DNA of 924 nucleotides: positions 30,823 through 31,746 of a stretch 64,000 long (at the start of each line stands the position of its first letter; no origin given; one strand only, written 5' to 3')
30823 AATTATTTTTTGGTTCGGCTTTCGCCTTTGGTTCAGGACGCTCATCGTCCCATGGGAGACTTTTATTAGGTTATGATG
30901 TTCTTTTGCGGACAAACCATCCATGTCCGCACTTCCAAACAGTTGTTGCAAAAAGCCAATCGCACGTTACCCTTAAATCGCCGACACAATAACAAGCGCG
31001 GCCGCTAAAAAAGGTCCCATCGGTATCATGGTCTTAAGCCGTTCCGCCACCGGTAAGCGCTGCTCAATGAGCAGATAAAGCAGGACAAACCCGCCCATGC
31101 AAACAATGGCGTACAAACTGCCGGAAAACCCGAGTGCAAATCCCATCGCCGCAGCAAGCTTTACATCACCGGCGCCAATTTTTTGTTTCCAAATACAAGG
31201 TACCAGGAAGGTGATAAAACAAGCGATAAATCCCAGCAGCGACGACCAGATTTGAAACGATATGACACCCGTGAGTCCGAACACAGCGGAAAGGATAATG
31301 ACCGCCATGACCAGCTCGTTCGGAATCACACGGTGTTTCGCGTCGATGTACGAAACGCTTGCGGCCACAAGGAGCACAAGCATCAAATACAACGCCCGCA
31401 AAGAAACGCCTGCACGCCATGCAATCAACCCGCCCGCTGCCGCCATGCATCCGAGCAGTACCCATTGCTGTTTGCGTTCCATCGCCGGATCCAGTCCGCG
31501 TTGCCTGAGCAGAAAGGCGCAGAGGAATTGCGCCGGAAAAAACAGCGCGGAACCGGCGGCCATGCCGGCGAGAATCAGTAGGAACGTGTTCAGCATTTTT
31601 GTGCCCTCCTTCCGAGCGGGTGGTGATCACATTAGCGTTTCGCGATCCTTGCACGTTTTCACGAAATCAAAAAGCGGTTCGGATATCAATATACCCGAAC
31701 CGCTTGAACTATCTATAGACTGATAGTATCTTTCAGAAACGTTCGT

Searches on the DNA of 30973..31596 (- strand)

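Call 13: search_rna_families(sources=[L001, L002, L003, L004, L005, L006, L007, L008, L009, L010, L011, L012, L013, L014, L015, L016, L017, L018, L019, L020], threshold=gathering)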
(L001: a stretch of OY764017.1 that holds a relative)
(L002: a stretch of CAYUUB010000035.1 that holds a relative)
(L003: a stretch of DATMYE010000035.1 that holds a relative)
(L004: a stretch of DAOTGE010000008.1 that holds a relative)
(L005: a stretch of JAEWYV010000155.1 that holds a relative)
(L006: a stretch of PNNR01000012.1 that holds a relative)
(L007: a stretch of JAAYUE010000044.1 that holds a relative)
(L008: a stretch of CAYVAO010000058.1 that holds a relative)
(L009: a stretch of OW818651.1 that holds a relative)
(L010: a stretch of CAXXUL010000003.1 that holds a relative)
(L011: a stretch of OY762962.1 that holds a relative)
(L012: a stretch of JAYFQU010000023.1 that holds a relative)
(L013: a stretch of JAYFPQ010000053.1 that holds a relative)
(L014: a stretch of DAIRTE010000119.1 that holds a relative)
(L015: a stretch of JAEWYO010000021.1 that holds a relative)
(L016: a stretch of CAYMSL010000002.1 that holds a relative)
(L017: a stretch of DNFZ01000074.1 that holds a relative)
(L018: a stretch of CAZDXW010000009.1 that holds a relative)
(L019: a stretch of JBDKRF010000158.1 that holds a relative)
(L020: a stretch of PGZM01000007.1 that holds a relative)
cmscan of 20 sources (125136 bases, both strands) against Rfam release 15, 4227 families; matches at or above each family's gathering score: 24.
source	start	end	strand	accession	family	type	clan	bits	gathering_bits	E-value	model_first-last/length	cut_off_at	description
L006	2736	2822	+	RF01051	c-di-GMP-I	Cis-reg; riboswitch;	CL00126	79.3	35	1.2e-13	1-87/87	no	c-di-GMP-I riboswitch aptamer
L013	2342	2429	+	RF01051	c-di-GMP-I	Cis-reg; riboswitch;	CL00126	78.7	35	1.7e-13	1-87/87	no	c-di-GMP-I riboswitch aptamer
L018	2341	2429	+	RF01051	c-di-GMP-I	Cis-reg; riboswitch;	CL00126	77.6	35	3.2e-13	1-87/87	no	c-di-GMP-I riboswitch aptamer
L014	2339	2427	+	RF01051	c-di-GMP-I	Cis-reg; riboswitch;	CL00126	77.5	35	3.3e-13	1-87/87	no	c-di-GMP-I riboswitch aptamer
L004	1558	1648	+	RF01051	c-di-GMP-I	Cis-reg; riboswitch;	CL00126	77.3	35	3.7e-13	1-87/87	no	c-di-GMP-I riboswitch aptamer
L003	2744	2830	+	RF01051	c-di-GMP-I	Cis-reg; riboswitch;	CL00126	72.9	35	4.4e-12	1-87/87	no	c-di-GMP-I riboswitch aptamer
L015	2685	2771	+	RF01051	c-di-GMP-I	Cis-reg; riboswitch;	CL00126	71.5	35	9.3e-12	1-87/87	no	c-di-GMP-I riboswitch aptamer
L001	183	282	+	RF01051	c-di-GMP-I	Cis-reg; riboswitch;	CL00126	71.2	35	1.1e-11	1-87/87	no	c-di-GMP-I riboswitch aptamer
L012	2756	2844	+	RF01051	c-di-GMP-I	Cis-reg; riboswitch;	CL00126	70.4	35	1.7e-11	1-87/87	no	c-di-GMP-I riboswitch aptamer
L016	1136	1224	+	RF01051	c-di-GMP-I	Cis-reg; riboswitch;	CL00126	69.9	35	2.3e-11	1-87/87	no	c-di-GMP-I riboswitch aptamer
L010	2647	2733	+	RF01051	c-di-GMP-I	Cis-reg; riboswitch;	CL00126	69.6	35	2.7e-11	1-87/87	no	c-di-GMP-I riboswitch aptamer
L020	2659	2746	+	RF01051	c-di-GMP-I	Cis-reg; riboswitch;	CL00126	69.6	35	2.7e-11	1-87/87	no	c-di-GMP-I riboswitch aptamer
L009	2736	2824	+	RF01051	c-di-GMP-I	Cis-reg; riboswitch;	CL00126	67.6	35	8.3e-11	1-87/87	no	c-di-GMP-I riboswitch aptamer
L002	1402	1493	+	RF01051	c-di-GMP-I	Cis-reg; riboswitch;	CL00126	65.9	35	2.2e-10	1-87/87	no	c-di-GMP-I riboswitch aptamer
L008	2649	2735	+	RF01051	c-di-GMP-I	Cis-reg; riboswitch;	CL00126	65.1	35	3.5e-10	1-87/87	no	c-di-GMP-I riboswitch aptamer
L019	2651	2738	+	RF01051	c-di-GMP-I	Cis-reg; riboswitch;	CL00126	64.7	35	4.4e-10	1-87/87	no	c-di-GMP-I riboswitch aptamer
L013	2747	2834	+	RF01051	c-di-GMP-I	Cis-reg; riboswitch;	CL00126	64.1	35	6e-10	1-87/87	no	c-di-GMP-I riboswitch aptamer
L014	2746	2833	+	RF01051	c-di-GMP-I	Cis-reg; riboswitch;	CL00126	64.1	35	6e-10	1-87/87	no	c-di-GMP-I riboswitch aptamer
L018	2746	2833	+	RF01051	c-di-GMP-I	Cis-reg; riboswitch;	CL00126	64.1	35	6e-10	1-87/87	no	c-di-GMP-I riboswitch aptamer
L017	2660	2748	+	RF01051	c-di-GMP-I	Cis-reg; riboswitch;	CL00126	63.8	35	7.2e-10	1-87/87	no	c-di-GMP-I riboswitch aptamer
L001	2697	2786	+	RF01051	c-di-GMP-I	Cis-reg; riboswitch;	CL00126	63.7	35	7.6e-10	1-87/87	no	c-di-GMP-I riboswitch aptamer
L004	2670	2757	+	RF01051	c-di-GMP-I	Cis-reg; riboswitch;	CL00126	63.5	35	8.5e-10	1-87/87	no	c-di-GMP-I riboswitch aptamer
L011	2590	2675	+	RF01051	c-di-GMP-I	Cis-reg; riboswitch;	CL00126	62.9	35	1.2e-09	1-87/87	no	c-di-GMP-I riboswitch aptamer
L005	756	844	+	RF01051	c-di-GMP-I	Cis-reg; riboswitch;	CL00126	59.8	35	6.6e-09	1-87/87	no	c-di-GMP-I riboswitch aptamer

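Call 15: search_rna_families(sources=[L021, L022, L023, L024, L025, L026, L027, L028, L029, L030, L031, L032, L033, L034, L035, L036, L037, L038, L039, L040], threshold=gathering)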
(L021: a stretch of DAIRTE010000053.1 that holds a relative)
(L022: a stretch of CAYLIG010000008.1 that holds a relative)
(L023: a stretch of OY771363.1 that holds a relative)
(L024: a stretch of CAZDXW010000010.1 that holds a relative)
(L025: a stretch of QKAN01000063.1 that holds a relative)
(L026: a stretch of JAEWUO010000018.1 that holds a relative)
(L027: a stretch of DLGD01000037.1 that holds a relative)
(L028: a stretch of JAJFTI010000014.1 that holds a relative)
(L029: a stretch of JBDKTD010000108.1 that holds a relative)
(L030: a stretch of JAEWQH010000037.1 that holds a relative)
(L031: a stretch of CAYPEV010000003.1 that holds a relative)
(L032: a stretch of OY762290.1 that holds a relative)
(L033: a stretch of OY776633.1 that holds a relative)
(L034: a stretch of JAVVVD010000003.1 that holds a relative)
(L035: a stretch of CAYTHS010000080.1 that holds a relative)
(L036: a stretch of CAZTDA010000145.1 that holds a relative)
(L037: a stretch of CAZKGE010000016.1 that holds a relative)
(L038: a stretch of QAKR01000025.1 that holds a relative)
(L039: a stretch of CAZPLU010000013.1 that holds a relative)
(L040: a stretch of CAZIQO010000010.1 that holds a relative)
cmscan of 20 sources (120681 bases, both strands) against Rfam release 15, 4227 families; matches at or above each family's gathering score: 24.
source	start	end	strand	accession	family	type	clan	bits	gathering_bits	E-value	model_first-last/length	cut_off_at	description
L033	1918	2005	+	RF01051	c-di-GMP-I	Cis-reg; riboswitch;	CL00126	80.6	35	5.4e-14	1-87/87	no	c-di-GMP-I riboswitch aptamer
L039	1570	1654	+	RF01051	c-di-GMP-I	Cis-reg; riboswitch;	CL00126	79.9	35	8.2e-14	1-87/87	no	c-di-GMP-I riboswitch aptamer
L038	2685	2772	+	RF01051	c-di-GMP-I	Cis-reg; riboswitch;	CL00126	79.7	35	8.8e-14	1-87/87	no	c-di-GMP-I riboswitch aptamer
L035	1875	1963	+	RF01051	c-di-GMP-I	Cis-reg; riboswitch;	CL00126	76.3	35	6.2e-13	1-87/87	no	c-di-GMP-I riboswitch aptamer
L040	192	279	+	RF01051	c-di-GMP-I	Cis-reg; riboswitch;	CL00126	74.1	35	2.1e-12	1-87/87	no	c-di-GMP-I riboswitch aptamer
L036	1011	1095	+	RF01051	c-di-GMP-I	Cis-reg; riboswitch;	CL00126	73.7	35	2.7e-12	1-87/87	no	c-di-GMP-I riboswitch aptamer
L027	2686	2772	+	RF01051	c-di-GMP-I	Cis-reg; riboswitch;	CL00126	73.2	35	3.6e-12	1-87/87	no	c-di-GMP-I riboswitch aptamer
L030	2574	2662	+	RF01051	c-di-GMP-I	Cis-reg; riboswitch;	CL00126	69.7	35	2.5e-11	1-87/87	no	c-di-GMP-I riboswitch aptamer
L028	2696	2784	+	RF01051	c-di-GMP-I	Cis-reg; riboswitch;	CL00126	68.6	35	4.6e-11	1-87/87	no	c-di-GMP-I riboswitch aptamer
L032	2732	2819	+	RF01051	c-di-GMP-I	Cis-reg; riboswitch;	CL00126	68.6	35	4.6e-11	1-87/87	no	c-di-GMP-I riboswitch aptamer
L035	2727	2814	+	RF01051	c-di-GMP-I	Cis-reg; riboswitch;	CL00126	65.4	35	2.8e-10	1-87/87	no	c-di-GMP-I riboswitch aptamer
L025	929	1017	+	RF01051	c-di-GMP-I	Cis-reg; riboswitch;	CL00126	65.3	35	3e-10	1-87/87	no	c-di-GMP-I riboswitch aptamer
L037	2206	2293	+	RF01051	c-di-GMP-I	Cis-reg; riboswitch;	CL00126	65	35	3.5e-10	1-87/87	no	c-di-GMP-I riboswitch aptamer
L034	2787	2871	+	RF01051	c-di-GMP-I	Cis-reg; riboswitch;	CL00126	64.8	35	3.9e-10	1-87/87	no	c-di-GMP-I riboswitch aptamer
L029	2654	2742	+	RF01051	c-di-GMP-I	Cis-reg; riboswitch;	CL00126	63.9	35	6.4e-10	1-87/87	no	c-di-GMP-I riboswitch aptamer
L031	2736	2823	+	RF01051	c-di-GMP-I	Cis-reg; riboswitch;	CL00126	63.9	35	6.7e-10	1-87/87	no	c-di-GMP-I riboswitch aptamer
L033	2702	2790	+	RF01051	c-di-GMP-I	Cis-reg; riboswitch;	CL00126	63.9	35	6.5e-10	1-87/87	no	c-di-GMP-I riboswitch aptamer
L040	2677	2766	+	RF01051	c-di-GMP-I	Cis-reg; riboswitch;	CL00126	63.6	35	7.7e-10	1-87/87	no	c-di-GMP-I riboswitch aptamer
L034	316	401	+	RF03167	c-di-GMP-I-GGC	Cis-reg; riboswitch;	CL00126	63.4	59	2.3e-12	1-80/80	no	c-di-GMP-I-GGC riboswitch aptamer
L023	2654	2744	+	RF01051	c-di-GMP-I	Cis-reg; riboswitch;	CL00126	62.6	35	1.4e-09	1-87/87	no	c-di-GMP-I riboswitch aptamer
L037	2671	2759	+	RF01051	c-di-GMP-I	Cis-reg; riboswitch;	CL00126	62.6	35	1.4e-09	1-87/87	no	c-di-GMP-I riboswitch aptamer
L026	2740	2828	+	RF01051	c-di-GMP-I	Cis-reg; riboswitch;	CL00126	62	35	1.9e-09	1-87/87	no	c-di-GMP-I riboswitch aptamer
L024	2752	2841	+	RF01051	c-di-GMP-I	Cis-reg; riboswitch;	CL00126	60.7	35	3.9e-09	1-87/87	no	c-di-GMP-I riboswitch aptamer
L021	2752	2840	+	RF01051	c-di-GMP-I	Cis-reg; riboswitch;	CL00126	59.9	35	6.2e-09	1-87/87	no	c-di-GMP-I riboswitch aptamer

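Call 16: search_rna_families(sources=[L041, L042, L043, L044, L045, L046, L047, L048, L049, L050, L051, L052, L053, L054, L055, L056, L057, L058, L059, L060], threshold=gathering)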
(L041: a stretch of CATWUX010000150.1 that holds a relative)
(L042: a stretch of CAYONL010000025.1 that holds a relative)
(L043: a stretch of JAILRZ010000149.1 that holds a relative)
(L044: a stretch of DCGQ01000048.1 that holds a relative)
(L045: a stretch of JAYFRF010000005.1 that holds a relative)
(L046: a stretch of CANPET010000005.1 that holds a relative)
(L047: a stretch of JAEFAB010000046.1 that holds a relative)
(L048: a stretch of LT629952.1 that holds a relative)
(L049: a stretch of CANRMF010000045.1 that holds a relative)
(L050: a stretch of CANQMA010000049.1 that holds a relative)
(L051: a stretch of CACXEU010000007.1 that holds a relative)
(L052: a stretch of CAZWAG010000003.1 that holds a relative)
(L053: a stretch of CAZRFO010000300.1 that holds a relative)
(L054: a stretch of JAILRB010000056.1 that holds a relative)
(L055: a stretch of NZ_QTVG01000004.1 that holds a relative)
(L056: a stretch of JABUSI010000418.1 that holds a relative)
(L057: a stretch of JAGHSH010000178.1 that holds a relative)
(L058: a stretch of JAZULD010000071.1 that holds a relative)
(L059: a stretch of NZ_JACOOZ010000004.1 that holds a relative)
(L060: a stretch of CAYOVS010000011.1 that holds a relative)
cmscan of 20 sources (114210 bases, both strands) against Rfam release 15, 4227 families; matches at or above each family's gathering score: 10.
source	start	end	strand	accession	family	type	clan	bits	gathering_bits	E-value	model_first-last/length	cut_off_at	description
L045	2793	2879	+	RF01051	c-di-GMP-I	Cis-reg; riboswitch;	CL00126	83.3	35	1.1e-14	1-87/87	no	c-di-GMP-I riboswitch aptamer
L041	1453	1536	+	RF01051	c-di-GMP-I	Cis-reg; riboswitch;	CL00126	81.3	35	3.5e-14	1-87/87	no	c-di-GMP-I riboswitch aptamer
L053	291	372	+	RF01051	c-di-GMP-I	Cis-reg; riboswitch;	CL00126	77.4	35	3.1e-13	1-87/87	no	c-di-GMP-I riboswitch aptamer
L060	1612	1704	+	RF01051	c-di-GMP-I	Cis-reg; riboswitch;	CL00126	77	35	3.9e-13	1-87/87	no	c-di-GMP-I riboswitch aptamer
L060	1364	1448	-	RF01051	c-di-GMP-I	Cis-reg; riboswitch;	CL00126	74.7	35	1.4e-12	1-87/87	no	c-di-GMP-I riboswitch aptamer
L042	240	325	+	RF01051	c-di-GMP-I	Cis-reg; riboswitch;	CL00126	73.6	35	2.6e-12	1-87/87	no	c-di-GMP-I riboswitch aptamer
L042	2741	2827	+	RF01051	c-di-GMP-I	Cis-reg; riboswitch;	CL00126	73.2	35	3.3e-12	1-87/87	no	c-di-GMP-I riboswitch aptamer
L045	2555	2648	+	RF01051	c-di-GMP-I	Cis-reg; riboswitch;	CL00126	67.3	35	9.4e-11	1-87/87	no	c-di-GMP-I riboswitch aptamer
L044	2827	2907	+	RF01051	c-di-GMP-I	Cis-reg; riboswitch;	CL00126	63.2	35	9e-10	1-87/87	no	c-di-GMP-I riboswitch aptamer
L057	867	948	+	RF03167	c-di-GMP-I-GGC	Cis-reg; riboswitch;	CL00126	60.7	59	1.4e-11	1-80/80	no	c-di-GMP-I-GGC riboswitch aptamer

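Call 68: search_rna_families(sources=[L061, L062, L063, L064, L065, L066, L067, L068, L069, L070, L071, L072, L073, L074, L075, L076, L077, L078, L079, L080], threshold=gathering)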
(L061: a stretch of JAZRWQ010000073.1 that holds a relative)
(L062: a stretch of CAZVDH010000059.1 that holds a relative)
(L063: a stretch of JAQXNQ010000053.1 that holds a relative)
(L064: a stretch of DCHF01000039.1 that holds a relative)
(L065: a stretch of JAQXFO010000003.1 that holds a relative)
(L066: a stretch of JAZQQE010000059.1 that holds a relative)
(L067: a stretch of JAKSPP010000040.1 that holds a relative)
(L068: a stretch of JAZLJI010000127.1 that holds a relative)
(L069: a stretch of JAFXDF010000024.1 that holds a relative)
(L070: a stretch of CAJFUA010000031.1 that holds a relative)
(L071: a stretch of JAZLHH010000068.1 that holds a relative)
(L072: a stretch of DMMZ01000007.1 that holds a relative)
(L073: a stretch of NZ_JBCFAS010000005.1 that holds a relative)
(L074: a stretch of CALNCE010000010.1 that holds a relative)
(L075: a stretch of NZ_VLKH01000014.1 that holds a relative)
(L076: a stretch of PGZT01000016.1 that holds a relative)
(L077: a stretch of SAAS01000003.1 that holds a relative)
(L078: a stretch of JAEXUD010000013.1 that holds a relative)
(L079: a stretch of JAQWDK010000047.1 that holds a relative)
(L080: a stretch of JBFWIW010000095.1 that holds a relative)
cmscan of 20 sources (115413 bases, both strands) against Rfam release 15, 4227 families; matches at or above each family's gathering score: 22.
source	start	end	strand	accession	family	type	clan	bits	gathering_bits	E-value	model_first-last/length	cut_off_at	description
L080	1055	1139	+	RF01051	c-di-GMP-I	Cis-reg; riboswitch;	CL00126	84.6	35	5.6e-15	1-87/87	no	c-di-GMP-I riboswitch aptamer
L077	2812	2897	+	RF01051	c-di-GMP-I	Cis-reg; riboswitch;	CL00126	79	35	1.3e-13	1-87/87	no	c-di-GMP-I riboswitch aptamer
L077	2622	2707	+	RF01051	c-di-GMP-I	Cis-reg; riboswitch;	CL00126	77.6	35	2.8e-13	1-87/87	no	c-di-GMP-I riboswitch aptamer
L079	2378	2462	+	RF01051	c-di-GMP-I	Cis-reg; riboswitch;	CL00126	75.9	35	7.2e-13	1-87/87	no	c-di-GMP-I riboswitch aptamer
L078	3483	3570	+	RF01051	c-di-GMP-I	Cis-reg; riboswitch;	CL00126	75.8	35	7.9e-13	1-87/87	no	c-di-GMP-I riboswitch aptamer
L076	2638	2727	+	RF01051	c-di-GMP-I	Cis-reg; riboswitch;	CL00126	74.4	35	1.8e-12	1-87/87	no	c-di-GMP-I riboswitch aptamer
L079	2717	2803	+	RF01051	c-di-GMP-I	Cis-reg; riboswitch;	CL00126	73.7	35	2.5e-12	1-87/87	no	c-di-GMP-I riboswitch aptamer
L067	2746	2840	+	RF01051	c-di-GMP-I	Cis-reg; riboswitch;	CL00126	73.1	35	3.5e-12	1-87/87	no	c-di-GMP-I riboswitch aptamer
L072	2725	2816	+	RF01051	c-di-GMP-I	Cis-reg; riboswitch;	CL00126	71.6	35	8.1e-12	1-87/87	no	c-di-GMP-I riboswitch aptamer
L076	293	378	+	RF01051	c-di-GMP-I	Cis-reg; riboswitch;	CL00126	65.3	35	2.8e-10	1-87/87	no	c-di-GMP-I riboswitch aptamer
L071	321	402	+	RF01051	c-di-GMP-I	Cis-reg; riboswitch;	CL00126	63.8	35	6.6e-10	1-87/87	no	c-di-GMP-I riboswitch aptamer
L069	2585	2660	+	RF01051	c-di-GMP-I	Cis-reg; riboswitch;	CL00126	63.4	35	8.2e-10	1-87/87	no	c-di-GMP-I riboswitch aptamer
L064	2593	2668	+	RF01051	c-di-GMP-I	Cis-reg; riboswitch;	CL00126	63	35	1e-09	1-87/87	no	c-di-GMP-I riboswitch aptamer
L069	2802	2877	+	RF01051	c-di-GMP-I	Cis-reg; riboswitch;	CL00126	62.7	35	1.3e-09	1-87/87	no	c-di-GMP-I riboswitch aptamer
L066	2693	2768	+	RF01051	c-di-GMP-I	Cis-reg; riboswitch;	CL00126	62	35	1.9e-09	1-87/87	no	c-di-GMP-I riboswitch aptamer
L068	2754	2832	+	RF01051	c-di-GMP-I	Cis-reg; riboswitch;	CL00126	61.7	35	2.1e-09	1-87/87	no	c-di-GMP-I riboswitch aptamer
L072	388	471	+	RF03167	c-di-GMP-I-GGC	Cis-reg; riboswitch;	CL00126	60.5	59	1.5e-11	1-80/80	no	c-di-GMP-I-GGC riboswitch aptamer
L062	2081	2156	+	RF01051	c-di-GMP-I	Cis-reg; riboswitch;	CL00126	60.4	35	4.4e-09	1-87/87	no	c-di-GMP-I riboswitch aptamer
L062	2302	2377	+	RF01051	c-di-GMP-I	Cis-reg; riboswitch;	CL00126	57.5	35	2.3e-08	1-87/87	no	c-di-GMP-I riboswitch aptamer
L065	2750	2830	+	RF01051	c-di-GMP-I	Cis-reg; riboswitch;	CL00126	51.6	35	6.3e-07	1-87/87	no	c-di-GMP-I riboswitch aptamer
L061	1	55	+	RF01051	c-di-GMP-I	Cis-reg; riboswitch;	CL00126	39.7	35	0.0005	22-87/87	5'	c-di-GMP-I riboswitch aptamer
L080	1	56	+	RF00005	tRNA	Gene; tRNA;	CL00001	35.1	29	0.0022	17-71/71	5'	tRNA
